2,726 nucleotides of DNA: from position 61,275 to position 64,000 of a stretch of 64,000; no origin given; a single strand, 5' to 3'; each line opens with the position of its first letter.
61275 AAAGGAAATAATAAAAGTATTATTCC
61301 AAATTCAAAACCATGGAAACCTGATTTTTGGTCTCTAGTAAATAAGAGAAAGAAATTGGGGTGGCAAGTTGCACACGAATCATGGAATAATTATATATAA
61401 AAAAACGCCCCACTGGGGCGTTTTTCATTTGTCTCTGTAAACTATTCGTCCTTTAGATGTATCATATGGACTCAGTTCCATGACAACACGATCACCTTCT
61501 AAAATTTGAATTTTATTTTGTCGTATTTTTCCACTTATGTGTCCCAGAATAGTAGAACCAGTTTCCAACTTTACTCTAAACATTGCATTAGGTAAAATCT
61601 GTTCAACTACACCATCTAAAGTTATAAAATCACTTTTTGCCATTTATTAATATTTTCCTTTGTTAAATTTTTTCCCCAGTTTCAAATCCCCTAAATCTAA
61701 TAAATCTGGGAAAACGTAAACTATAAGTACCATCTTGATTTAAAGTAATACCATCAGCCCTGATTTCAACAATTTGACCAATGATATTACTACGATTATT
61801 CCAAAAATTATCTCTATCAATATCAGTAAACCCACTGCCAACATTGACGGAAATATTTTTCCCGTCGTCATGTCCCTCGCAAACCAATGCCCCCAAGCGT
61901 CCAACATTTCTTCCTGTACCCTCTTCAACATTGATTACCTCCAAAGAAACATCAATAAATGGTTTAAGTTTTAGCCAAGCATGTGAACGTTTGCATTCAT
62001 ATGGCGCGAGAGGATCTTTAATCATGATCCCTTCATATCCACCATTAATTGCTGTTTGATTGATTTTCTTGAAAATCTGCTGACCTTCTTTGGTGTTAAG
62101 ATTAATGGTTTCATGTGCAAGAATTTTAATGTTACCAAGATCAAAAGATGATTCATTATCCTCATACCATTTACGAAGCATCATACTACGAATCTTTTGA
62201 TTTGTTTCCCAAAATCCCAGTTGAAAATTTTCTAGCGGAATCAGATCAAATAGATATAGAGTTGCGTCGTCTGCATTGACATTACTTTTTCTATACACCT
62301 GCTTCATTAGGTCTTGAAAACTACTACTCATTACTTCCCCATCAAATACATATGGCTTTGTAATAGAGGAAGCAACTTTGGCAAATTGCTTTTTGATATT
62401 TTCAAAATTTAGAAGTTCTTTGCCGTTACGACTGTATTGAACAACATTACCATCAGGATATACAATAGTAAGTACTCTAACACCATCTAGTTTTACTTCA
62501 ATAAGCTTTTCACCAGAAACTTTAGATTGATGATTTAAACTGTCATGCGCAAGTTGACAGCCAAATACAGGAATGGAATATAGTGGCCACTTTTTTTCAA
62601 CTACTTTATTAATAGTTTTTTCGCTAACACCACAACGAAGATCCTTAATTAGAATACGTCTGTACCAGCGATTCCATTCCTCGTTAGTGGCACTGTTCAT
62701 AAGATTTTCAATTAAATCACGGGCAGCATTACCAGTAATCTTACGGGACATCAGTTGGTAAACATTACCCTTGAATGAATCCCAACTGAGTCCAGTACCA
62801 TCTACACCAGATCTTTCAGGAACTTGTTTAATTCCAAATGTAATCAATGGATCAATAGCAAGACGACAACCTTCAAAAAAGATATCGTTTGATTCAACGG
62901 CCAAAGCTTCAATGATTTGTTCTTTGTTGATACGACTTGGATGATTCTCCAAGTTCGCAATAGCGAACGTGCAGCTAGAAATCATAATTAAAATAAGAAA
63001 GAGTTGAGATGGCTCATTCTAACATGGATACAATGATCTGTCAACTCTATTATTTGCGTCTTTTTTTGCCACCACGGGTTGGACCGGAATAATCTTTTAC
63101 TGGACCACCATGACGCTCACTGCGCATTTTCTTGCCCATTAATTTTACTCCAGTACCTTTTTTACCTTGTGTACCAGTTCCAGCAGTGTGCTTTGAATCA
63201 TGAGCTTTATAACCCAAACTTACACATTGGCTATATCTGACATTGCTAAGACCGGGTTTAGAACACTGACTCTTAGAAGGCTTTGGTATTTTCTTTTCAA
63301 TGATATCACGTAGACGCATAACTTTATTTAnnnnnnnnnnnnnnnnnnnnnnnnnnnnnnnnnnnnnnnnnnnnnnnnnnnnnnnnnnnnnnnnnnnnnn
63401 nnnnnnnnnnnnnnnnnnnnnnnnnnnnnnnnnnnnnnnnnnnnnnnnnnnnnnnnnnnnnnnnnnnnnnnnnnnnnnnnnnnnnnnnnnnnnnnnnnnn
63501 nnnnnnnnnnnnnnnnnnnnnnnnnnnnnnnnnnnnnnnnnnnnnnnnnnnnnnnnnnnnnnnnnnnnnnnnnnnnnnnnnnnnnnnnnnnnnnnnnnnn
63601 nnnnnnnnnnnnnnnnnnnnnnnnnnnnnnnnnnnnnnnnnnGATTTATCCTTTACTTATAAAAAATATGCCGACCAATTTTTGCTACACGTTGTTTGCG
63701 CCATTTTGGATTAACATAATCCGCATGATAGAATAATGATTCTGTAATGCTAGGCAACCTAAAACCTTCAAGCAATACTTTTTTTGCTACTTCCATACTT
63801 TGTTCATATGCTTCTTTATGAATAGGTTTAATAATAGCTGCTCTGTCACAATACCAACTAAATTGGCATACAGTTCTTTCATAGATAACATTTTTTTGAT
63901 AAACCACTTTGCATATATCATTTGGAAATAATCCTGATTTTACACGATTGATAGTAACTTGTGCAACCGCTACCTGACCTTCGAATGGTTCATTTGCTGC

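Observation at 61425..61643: Phage-encoded translation initiation factor IF-1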

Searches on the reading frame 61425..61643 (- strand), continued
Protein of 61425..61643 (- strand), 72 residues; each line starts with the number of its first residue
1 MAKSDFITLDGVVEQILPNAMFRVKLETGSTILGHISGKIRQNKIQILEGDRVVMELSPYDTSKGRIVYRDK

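Call 84: find_related_loci(query=A4, collection=viral_contigs, flank=2500)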
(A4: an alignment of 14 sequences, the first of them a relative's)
Query A4 (72 aa) in viral_contigs; peptide patterns used: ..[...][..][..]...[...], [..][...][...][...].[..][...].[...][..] (x = any residue, [..] = any of these).
598 stretches matched a pattern (row limit reached: there are more); 571 encode a relative of the query (tblastn E <= 1e-3); the best 80 are kept; 80 distinct loci.
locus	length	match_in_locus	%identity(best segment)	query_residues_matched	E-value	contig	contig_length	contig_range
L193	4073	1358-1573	68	1-72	7e-31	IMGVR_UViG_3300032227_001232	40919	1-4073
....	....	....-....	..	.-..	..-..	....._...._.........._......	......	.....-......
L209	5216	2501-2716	64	1-72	1e-29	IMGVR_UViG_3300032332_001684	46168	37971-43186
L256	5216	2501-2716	65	1-72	9e-30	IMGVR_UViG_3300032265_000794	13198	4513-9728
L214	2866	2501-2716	64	1-72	1e-29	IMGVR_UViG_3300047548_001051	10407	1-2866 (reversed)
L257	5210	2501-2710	66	1-70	5e-29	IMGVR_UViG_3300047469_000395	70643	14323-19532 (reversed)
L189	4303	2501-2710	69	1-70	2e-29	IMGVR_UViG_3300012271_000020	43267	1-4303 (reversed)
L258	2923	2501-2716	65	1-72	2e-29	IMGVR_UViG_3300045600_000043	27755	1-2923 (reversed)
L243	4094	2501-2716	64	1-72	5e-29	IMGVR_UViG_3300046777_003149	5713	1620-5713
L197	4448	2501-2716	65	1-72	2e-29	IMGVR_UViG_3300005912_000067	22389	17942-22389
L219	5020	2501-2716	64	1-72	9e-29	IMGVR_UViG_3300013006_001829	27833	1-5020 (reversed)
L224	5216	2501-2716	64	1-72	8e-29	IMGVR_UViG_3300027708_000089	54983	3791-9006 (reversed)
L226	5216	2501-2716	64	1-72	8e-29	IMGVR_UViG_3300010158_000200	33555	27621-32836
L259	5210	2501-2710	61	1-70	2e-28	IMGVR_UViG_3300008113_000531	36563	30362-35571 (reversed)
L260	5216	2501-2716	61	1-72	1e-28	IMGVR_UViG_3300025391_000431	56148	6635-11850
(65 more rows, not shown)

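Call 87: find_encoding_contigs(protein=P0001, flank=1000, max_places=4)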
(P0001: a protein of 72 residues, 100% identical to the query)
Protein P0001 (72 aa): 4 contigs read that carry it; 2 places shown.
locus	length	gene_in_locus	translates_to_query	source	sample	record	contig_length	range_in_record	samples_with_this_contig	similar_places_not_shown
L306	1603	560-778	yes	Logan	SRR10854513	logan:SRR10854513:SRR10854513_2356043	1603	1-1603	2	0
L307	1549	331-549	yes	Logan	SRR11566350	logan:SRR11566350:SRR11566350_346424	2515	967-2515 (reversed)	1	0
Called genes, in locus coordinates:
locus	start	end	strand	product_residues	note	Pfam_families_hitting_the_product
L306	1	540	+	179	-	?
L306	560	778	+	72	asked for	PF01176:eIF-1a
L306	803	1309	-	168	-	PF01844:HNH, PF14279:HNH_5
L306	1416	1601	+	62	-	?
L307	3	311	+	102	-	?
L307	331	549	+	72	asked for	PF01176:eIF-1a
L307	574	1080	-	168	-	PF01844:HNH, PF14279:HNH_5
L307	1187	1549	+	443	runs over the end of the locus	?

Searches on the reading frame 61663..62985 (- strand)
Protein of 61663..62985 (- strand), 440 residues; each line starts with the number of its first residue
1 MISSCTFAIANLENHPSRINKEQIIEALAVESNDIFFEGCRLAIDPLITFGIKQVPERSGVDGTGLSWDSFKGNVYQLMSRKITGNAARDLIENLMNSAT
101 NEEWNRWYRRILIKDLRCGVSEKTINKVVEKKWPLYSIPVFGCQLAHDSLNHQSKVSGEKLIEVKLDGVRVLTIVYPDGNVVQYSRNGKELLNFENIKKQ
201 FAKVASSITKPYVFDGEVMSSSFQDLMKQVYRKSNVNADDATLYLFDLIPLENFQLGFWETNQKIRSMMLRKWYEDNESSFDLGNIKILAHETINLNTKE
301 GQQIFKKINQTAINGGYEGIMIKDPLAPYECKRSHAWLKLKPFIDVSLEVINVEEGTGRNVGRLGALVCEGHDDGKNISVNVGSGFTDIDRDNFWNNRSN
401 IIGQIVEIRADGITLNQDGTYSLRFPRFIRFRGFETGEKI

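Call 3: search_protein_families(library=pfam, proteins=[window:61663-62985:-], max_evalue=0.01)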
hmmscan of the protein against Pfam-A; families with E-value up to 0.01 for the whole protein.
window:61663-62985:- (440 aa): 4 families
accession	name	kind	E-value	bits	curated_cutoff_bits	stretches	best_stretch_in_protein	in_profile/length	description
PF01068.26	DNA_ligase_A_M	-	4.2e-20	72.8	26.2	1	155-341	16-204/204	ATP dependent DNA ligase domain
PF14743.12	DNA_ligase_OB_2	-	2.6e-13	50.2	28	1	355-432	1-66/66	DNA ligase OB-like domain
PF04675.19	DNA_ligase_A_N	-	0.00039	21.1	24.6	1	86-127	131-171/174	DNA ligase N terminus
PF04679.21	DNA_ligase_A_C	-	0.0041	17.9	27.5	0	405-432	68-91/94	ATP dependent DNA ligase C terminal region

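Call 76: search_dna_similar(query=window:61663-62985:-, collection=phages, mode=protein, max_rows=12)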
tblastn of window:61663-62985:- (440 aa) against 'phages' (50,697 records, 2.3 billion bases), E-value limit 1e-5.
Records with a match: 2030; places in all: 2030; records where one place covers at least 80% of the query: 1116.
Best place of each record, by identity: <60% 2030.
By first word of the organism name: Escherichia 619; Klebsiella 287; Vibrio 189; Shigella 81; Salmonella 80; Aeromonas 69; Bacillus 68; Acinetobacter 68; Campylobacter 53; Enterobacteria 44; and 65 more.
By host as written in the record: - 295; Escherichia coli 267; Klebsiella pneumoniae 94; Escherichia coli O157:H7 28; Escherichia coli B 28; Escherichia coli str. K-12 substr. MG1655 27; Stenotrophomonas maltophilia 24; Aeromonas salmonicida 22; and 533 more.
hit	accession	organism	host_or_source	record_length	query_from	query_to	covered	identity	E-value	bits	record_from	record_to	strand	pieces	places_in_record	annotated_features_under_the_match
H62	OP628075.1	Lysinibacillus phage vB_LfM_LysYB1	Lysinibacillus fusiformis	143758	33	432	91%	37.5%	1e-60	219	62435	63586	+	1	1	DNA ligase (ATP) activity protein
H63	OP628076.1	Lysinibacillus phage vB_LfM_LysYB2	Lysinibacillus fusiformis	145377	33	432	91%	37.5%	1e-60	219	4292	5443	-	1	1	DNA ligase (ATP) activity protein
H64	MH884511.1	Exiguobacterium phage vB_EalM-132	Exiguobacterium alkaliphilum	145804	16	433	95%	32.6%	8e-51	190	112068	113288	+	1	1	DNA ligase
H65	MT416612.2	Bacillus phage YungSlug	Bacillus thuringiensis kurstaki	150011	75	432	81%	37.6%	1e-58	213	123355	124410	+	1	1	ATP dependent DNA ligase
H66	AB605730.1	Bacillus phage SP-10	-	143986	9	432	96%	31.7%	5e-46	176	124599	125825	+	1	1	ATP-dependent DNA ligase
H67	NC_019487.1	Bacillus phage SP-10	-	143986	9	432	96%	31.7%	5e-46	176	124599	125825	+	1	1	ATP-dependent DNA ligase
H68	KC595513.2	Bacillus phage Shanette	Bacillus cereus BGSC 6E1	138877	17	432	95%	32.2%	2e-43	169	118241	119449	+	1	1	ATP dependent DNA ligase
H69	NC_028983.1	Bacillus phage Shanette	Bacillus cereus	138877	17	432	95%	32.2%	2e-43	169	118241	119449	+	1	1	ATP dependent DNA ligase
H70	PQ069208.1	Bacillus phage S4-1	Bacillus sp. S4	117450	9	432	96%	31.6%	1e-45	175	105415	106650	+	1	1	record has no annotation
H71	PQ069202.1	Bacillus phage C30-1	Bacillus sp. C30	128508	9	432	96%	31.6%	1e-45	175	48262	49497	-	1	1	record has no annotation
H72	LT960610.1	Bacillus phage SBSphiC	Bacillus subtilis BEST7003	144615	9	432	96%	31.4%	2e-44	172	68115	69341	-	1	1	record has no annotation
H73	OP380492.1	Bacillus phage Nachito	Bacillus sp. ET1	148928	35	432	90%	33.3%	6e-45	173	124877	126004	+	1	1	DNA ligase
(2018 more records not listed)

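Call 93: search_protein_families(library=phrogs, proteins=[window:61663-62985:-], max_evalue=0.001)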
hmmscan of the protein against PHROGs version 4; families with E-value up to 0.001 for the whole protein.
window:61663-62985:- (440 aa): 2 families
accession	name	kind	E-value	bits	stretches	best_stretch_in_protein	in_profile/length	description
phrog_114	-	DNA, RNA and nucleotide metabolism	1e-95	322.6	1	9-436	95-502/634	ATP-dependent DNA ligase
phrog_30362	-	DNA, RNA and nucleotide metabolism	3.2e-05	24.9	1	316-436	15-138/144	DNA ligase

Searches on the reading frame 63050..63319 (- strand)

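Call 3: search_protein_families(library=pfam, proteins=[window:63050-63319:-], max_evalue=0.01)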
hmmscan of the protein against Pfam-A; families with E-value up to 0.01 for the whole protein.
window:63050-63319:- (89 aa): 0 families

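Call 92: search_protein_families(library=pfam, proteins=[window:63050-63319:-], max_evalue=0.1)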
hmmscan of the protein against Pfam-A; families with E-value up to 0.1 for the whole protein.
window:63050-63319:- (89 aa): 1 family
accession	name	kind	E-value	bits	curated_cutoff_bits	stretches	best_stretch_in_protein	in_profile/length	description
PF06147.18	DUF968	-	0.061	13.8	27.8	1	10-55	80-123/171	Protein of unknown function (DUF968)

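Call 93: search_protein_families(library=phrogs, proteins=[window:63050-63319:-], max_evalue=0.001)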
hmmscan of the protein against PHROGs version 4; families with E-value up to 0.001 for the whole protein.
window:63050-63319:- (89 aa): 0 families

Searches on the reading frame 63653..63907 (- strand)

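Call 3: search_protein_families(library=pfam, proteins=[window:63653-63907:-], max_evalue=0.01)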
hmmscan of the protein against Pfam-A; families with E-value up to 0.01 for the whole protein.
window:63653-63907:- (84 aa): 1 family
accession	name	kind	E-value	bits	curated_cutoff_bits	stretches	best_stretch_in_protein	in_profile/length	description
PF07486.17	Hydrolase_2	-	2.7e-11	44.4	27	1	5-83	28-100/100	Cell Wall Hydrolase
